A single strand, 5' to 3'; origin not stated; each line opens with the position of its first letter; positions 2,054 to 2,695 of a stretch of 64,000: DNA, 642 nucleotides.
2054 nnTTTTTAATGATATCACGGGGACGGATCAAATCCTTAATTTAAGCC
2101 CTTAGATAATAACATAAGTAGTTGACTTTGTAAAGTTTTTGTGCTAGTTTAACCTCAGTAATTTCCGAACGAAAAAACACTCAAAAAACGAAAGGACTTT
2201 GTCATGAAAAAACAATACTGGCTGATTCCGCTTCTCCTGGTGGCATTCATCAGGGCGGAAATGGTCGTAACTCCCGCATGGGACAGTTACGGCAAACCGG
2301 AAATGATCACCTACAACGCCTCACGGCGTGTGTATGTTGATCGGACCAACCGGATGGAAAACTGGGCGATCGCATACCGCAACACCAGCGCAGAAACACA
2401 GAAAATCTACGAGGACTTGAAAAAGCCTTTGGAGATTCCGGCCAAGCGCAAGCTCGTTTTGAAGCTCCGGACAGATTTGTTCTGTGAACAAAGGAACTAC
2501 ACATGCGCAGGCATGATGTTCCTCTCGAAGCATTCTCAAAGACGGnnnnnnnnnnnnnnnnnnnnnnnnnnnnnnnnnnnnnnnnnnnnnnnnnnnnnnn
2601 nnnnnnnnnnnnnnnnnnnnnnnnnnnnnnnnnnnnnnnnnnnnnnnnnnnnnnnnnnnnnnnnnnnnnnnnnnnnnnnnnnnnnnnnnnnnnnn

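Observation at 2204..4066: Radical-SAM-like enzyme with Cx8Cx2C instead of CxxxCxxC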

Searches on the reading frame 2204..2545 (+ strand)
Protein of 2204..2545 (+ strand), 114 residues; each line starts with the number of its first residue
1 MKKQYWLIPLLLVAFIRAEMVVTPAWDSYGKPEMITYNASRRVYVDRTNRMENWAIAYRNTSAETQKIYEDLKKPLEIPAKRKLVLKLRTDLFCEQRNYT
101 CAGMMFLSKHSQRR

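Call 75: predict_structure(alignment_id=A3)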
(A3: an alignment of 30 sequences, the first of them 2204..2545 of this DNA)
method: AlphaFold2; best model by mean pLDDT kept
length: 114 residues; sequences in the alignment: 30
mean_pLDDT: 84.3   pTM: 0.61
mean pLDDT of the five models: 84.3, 83.5, 83.1, 83.0, 82.3
residues with pLDDT >= 90: 57; 70-90: 34; 50-70: 23; < 50: 0
segments of 3 or more residues with pLDDT < 50: none
pLDDT, mean of each block of 10 residues (from residue 1): 81 94 93 95 92 81 90 93 94 64 61 58
secondary structure, 60 per line:
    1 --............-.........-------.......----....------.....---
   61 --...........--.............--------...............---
elements in order: H3-14 E16-24 E35-38 E43-46 H53-57 H63-73 E76-88 H97-111
